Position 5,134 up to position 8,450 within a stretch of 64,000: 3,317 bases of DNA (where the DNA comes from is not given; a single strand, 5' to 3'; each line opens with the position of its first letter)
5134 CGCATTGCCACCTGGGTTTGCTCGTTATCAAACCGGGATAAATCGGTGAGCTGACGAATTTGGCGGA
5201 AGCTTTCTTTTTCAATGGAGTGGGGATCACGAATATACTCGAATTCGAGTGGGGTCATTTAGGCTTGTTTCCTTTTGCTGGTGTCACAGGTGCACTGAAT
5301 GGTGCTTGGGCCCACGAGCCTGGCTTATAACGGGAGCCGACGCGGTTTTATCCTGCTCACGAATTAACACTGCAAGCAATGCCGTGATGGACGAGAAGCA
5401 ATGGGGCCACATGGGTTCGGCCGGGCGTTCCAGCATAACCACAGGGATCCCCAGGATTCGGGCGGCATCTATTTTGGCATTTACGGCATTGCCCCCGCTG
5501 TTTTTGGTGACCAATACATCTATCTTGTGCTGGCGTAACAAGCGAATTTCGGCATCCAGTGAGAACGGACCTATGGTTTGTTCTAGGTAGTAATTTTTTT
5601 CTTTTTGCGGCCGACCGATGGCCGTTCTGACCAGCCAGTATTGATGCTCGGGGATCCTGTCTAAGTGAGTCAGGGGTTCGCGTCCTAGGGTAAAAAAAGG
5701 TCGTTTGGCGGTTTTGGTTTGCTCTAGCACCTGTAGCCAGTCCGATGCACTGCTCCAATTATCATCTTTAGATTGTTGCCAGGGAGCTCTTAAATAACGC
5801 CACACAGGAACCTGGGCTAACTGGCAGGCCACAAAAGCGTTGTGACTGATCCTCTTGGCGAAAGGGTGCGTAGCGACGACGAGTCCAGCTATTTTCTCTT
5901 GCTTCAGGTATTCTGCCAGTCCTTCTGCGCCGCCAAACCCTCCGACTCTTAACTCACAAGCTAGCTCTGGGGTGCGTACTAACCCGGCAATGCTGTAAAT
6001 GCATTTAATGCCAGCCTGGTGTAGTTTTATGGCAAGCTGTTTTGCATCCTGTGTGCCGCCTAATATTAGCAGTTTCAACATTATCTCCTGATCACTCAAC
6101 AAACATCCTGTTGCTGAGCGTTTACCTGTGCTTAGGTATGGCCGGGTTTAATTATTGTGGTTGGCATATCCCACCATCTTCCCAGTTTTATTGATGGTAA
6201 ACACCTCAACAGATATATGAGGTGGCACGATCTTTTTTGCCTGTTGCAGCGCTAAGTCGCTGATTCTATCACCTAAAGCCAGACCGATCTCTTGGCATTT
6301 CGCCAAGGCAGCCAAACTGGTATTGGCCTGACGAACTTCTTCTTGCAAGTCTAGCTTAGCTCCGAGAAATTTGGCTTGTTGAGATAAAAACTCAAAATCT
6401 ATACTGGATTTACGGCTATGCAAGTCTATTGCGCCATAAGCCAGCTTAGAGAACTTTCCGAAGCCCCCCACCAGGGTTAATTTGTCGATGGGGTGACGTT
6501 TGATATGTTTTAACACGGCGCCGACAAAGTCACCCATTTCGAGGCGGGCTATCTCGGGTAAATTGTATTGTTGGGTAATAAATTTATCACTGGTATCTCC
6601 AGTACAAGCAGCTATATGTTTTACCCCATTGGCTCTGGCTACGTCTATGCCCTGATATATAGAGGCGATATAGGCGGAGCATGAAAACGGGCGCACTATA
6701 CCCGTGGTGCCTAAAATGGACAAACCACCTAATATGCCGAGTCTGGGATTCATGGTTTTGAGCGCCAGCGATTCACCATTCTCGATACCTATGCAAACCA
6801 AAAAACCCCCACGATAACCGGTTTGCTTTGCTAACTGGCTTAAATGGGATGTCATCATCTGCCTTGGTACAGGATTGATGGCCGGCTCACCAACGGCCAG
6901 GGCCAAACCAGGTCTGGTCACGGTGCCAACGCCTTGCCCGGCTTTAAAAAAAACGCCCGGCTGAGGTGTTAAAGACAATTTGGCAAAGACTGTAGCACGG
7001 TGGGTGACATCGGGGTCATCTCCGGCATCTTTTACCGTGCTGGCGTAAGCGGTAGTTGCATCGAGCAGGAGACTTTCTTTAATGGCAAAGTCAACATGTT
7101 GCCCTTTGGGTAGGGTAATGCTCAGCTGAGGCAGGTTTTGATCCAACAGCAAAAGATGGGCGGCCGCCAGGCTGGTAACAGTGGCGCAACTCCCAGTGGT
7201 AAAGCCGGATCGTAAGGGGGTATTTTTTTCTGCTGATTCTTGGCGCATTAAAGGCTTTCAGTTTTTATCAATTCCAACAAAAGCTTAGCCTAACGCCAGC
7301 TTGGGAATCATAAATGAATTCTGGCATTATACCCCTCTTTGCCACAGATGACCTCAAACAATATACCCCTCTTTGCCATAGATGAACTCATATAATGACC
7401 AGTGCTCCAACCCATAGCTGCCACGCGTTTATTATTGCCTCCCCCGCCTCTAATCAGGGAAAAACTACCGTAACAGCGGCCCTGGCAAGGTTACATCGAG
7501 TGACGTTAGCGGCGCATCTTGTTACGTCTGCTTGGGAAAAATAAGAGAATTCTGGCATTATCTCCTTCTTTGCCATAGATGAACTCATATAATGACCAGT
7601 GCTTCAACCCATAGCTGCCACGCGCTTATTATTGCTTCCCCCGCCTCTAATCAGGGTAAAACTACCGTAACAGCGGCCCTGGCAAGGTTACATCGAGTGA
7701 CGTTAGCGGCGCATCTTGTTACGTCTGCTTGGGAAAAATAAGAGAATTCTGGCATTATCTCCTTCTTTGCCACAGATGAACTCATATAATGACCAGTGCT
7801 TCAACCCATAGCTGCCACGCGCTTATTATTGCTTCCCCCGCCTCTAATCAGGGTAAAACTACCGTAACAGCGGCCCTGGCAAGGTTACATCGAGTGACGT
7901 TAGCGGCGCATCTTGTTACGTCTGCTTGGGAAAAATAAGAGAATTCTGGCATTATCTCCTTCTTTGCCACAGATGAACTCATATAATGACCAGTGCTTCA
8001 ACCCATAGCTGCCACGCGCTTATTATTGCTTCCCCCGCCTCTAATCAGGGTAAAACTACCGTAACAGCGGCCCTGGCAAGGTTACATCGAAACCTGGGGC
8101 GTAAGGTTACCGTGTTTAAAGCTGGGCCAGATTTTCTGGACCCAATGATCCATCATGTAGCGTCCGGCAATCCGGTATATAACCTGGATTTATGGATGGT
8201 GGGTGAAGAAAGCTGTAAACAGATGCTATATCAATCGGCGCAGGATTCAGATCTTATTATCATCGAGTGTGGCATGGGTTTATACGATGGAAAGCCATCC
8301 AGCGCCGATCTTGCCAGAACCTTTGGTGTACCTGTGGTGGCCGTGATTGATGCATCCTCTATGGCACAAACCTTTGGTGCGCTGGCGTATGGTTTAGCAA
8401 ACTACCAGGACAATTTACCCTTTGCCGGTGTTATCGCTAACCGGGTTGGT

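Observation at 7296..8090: Four-fold 197-bp tandem amplification of the cbiA 5' region, creating three extra start codons and short decoy ORFs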

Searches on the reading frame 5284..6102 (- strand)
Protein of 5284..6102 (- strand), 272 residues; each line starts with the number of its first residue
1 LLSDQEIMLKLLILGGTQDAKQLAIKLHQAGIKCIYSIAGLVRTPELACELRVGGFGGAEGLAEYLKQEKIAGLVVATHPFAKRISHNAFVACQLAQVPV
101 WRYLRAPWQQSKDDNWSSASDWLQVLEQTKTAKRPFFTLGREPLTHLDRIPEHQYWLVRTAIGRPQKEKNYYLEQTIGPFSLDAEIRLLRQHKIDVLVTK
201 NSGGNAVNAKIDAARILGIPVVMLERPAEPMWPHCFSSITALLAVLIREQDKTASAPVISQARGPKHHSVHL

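Call 6: search_protein_families(library=pfam, proteins=[window:5284-6102:-])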
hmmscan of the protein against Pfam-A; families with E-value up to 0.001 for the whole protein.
window:5284-6102:- (272 aa): 1 family
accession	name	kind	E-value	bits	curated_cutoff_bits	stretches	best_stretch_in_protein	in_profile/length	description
PF02571.20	CbiJ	-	3.5e-59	200.6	28.6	1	10-244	1-231/234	Precorrin-6x reductase CbiJ/CobK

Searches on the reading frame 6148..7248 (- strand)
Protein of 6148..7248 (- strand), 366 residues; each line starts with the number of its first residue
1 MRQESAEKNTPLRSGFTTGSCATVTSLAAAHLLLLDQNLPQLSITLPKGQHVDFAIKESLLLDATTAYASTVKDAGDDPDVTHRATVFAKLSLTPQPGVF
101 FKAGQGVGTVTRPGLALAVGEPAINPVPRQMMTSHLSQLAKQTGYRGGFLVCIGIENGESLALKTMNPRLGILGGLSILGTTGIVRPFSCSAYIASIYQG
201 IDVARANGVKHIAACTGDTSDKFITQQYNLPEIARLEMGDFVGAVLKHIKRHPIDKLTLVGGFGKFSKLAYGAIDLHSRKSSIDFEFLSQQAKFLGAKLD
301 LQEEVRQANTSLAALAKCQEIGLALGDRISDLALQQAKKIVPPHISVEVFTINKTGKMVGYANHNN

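Call 6: search_protein_families(library=pfam, proteins=[window:6148-7248:-])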
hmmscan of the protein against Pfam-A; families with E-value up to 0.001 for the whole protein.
window:6148-7248:- (366 aa): 1 family
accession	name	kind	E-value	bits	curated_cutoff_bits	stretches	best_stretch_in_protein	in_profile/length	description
PF01888.22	CbiD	-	1.1e-86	290.7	25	1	12-272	1-254/254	CbiD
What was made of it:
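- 6148..7248 (-): cbiD, the first gene of the divergent cbi operon. It sets the left limit of the intergenic region. Pfam CbiD, E = 1e-86 (call 6).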

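Call 32: find_encoding_contigs(protein=window:6148-7248:-, flank=10000)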
Protein window:6148-7248:- (366 aa): no gene with exactly this product is on record in the collection.

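Call 50: find_homologous_proteins(query=window:6151-7248:-, max_evalue=1e-120)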
Query window:6151-7248:- (366 aa): 1115 proteins with E <= 1e-120 among 8000 candidates; the best 120 are listed.
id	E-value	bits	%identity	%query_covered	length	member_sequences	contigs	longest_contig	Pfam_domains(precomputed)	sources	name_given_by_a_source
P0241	2.5e-238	808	100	100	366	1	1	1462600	PF01888.23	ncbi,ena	-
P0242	6.1e-143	495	64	99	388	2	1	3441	PF01888.23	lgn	-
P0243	4.7e-142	492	62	99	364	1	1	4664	PF01888.23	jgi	jgi:cobalt-precorrin-5B (C1)-methyltransferase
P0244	1.1e-140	487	64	99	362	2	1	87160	PF01888.23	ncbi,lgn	-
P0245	1.4e-138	480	61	99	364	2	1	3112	PF01888.23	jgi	jgi:cobalt-precorrin-5B (C1)-methyltransferase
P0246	5.4e-138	478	64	99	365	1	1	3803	PF01888.23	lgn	-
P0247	7.5e-138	478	63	99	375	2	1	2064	PF01888.23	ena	-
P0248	1.0e-137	477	63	99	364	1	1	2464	PF01888.23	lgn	-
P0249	1.7e-137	477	62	99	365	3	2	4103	PF01888.23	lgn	-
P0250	1.9e-137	476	63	99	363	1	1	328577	PF01888.23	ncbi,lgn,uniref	ncbi:cobalt-precorrin-5B (C(1))-methyltransferase [Paraburkholderia sp. GAS334]|uniref:cobalt-precor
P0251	1.9e-137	476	63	99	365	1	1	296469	PF01888.23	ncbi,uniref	ncbi:cobalt-precorrin-5B (C(1))-methyltransferase [Pseudomonas sp. NPDC089734]|uniref:cobalt-precorr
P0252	2.5e-137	476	62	99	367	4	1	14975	PF01888.23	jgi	jgi:cobalt-precorrin-5B (C1)-methyltransferase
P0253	3.9e-137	475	63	100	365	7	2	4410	PF01888.23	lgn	-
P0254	6.2e-137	475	63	99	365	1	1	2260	PF01888.23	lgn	-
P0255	7.3e-137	475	63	99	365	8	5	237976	PF01888.23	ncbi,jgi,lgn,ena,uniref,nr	ncbi:cobalt-precorrin-5B (C(1))-methyltransferase [Pseudomonas auratipiscis]|uniref:Cobalt-precorrin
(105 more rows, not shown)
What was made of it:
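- Tried and rejected: CbiD search: self, then 64% (call 50).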

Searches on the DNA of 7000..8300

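Call 20: search_rna_families(source=window, start=7000, end=8300, threshold=evalue, max_evalue=10)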
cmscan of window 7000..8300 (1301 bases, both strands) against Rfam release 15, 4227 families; matches with E-value up to 10: 0.
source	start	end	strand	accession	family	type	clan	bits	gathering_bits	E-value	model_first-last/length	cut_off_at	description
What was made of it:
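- On Cobalamin riboswitch leader: There are no Rfam hits in 7000-8300 even at E <= 10 (call 20).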

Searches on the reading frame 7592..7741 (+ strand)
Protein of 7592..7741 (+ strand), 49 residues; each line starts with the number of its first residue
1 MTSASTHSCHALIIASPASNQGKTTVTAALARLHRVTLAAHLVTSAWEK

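Call 30: find_encoding_contigs(protein=window:7592-7741:+, flank=5000)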
Protein window:7592-7741:+ (49 aa): no gene with exactly this product is on record in the collection.
